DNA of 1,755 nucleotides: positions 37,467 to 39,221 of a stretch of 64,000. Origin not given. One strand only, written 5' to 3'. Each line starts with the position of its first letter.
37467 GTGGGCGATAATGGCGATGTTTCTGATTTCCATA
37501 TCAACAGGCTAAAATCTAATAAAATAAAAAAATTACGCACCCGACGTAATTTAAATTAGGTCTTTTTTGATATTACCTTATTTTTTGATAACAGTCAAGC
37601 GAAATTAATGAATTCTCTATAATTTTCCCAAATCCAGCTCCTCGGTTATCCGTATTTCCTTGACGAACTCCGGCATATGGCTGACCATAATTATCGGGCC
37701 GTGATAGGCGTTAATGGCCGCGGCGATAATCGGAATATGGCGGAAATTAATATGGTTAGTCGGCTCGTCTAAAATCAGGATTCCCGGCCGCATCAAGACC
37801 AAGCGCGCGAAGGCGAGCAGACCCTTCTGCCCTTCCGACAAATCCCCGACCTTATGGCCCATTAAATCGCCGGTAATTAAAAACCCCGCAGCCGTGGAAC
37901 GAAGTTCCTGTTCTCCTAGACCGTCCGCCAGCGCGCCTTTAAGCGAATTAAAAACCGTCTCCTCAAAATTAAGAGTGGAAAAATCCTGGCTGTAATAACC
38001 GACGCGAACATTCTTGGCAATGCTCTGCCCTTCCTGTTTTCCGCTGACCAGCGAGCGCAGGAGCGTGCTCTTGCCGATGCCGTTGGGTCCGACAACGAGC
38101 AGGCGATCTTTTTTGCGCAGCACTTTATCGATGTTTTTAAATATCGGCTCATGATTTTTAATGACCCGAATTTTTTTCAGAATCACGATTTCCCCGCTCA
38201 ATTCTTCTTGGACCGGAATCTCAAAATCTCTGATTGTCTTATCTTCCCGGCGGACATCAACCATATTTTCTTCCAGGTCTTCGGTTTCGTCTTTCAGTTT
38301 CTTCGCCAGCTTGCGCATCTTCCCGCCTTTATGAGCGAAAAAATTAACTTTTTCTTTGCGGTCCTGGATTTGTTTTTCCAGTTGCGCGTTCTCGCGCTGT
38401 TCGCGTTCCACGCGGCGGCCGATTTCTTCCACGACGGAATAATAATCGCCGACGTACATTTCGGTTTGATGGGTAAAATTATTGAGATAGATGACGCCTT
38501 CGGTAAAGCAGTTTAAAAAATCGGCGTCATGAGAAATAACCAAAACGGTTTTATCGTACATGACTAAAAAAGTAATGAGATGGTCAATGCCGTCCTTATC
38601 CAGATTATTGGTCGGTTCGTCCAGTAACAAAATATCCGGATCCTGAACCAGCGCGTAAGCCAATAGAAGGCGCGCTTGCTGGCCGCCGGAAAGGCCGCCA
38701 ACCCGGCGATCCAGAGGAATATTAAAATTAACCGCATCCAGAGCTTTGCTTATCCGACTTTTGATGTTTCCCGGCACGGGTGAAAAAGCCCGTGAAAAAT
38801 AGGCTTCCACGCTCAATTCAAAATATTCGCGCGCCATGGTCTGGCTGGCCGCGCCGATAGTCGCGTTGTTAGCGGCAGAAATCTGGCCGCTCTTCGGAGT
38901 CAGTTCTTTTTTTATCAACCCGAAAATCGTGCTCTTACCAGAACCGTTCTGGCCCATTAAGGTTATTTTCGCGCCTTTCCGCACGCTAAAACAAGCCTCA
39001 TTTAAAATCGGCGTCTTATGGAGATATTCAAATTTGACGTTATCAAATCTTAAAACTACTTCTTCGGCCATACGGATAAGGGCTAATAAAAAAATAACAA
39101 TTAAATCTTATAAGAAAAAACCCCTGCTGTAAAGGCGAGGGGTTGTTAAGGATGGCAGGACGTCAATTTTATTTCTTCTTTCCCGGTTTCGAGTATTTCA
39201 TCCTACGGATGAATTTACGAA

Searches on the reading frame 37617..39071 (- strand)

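Call 46: search_protein_families(library=pfam, proteins=[window:37617-39071:-], max_evalue=0.01)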
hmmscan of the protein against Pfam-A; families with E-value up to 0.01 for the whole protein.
window:37617-39071:- (484 aa): 37 families (the best 25 are shown)
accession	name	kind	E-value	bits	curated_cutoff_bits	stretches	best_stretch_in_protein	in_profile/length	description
PF00005.33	ABC_tran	-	2.9e-42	145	25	2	24-155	2-137/137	ABC transporter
PF13304.12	AAA_21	-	2.7e-16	61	27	3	410-470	237-303/304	AAA domain, putative AbiEii toxin, Type IV TA system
PF13555.12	AAA_29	-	1e-08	35.2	27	1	31-61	20-50/61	P-loop containing region of AAA domain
PF03193.22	RsgA_GTPase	-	1.1e-08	35.5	30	1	308-358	94-144/174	RsgA GTPase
PF02463.25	SMC_N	-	1.6e-08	34.7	40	0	320-350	23-55/220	RecF/RecN/SMC N terminal domain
PF13191.12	AAA_16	-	2.8e-07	31.6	32.6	1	324-386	27-95/167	AAA ATPase domain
PF13401.12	AAA_22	-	2.8e-07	31.3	27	1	324-395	8-76/130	AAA domain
PF05729.18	NACHT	-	3.2e-06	27.5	26.7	1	323-361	2-40/167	NACHT domain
PF25201.1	nSTAND6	-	9.9e-06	26.1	27.7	0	311-349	8-46/148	Novel STAND NTPase 6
PF20720.3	nSTAND3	-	1.6e-05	25.1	27.2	1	309-343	5-39/155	Novel STAND NTPase 3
PF00158.32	Sigma54_activat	-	2e-05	24.8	20.2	0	308-382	9-79/168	Sigma-54 interaction domain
PF12775.13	AAA_7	-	2.3e-05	24.4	25.8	0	314-360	26-72/181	P-loop containing dynein motor region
PF08477.19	Roc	-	0.00014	22.5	27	0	323-398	1-77/119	Ras of Complex, Roc, domain of DAPkinase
PF13481.12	AAA_25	-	0.0002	21.5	27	0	310-352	22-64/195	AAA domain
PF13476.12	AAA_23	-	0.00032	21.8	27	0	39-96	25-79/201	AAA domain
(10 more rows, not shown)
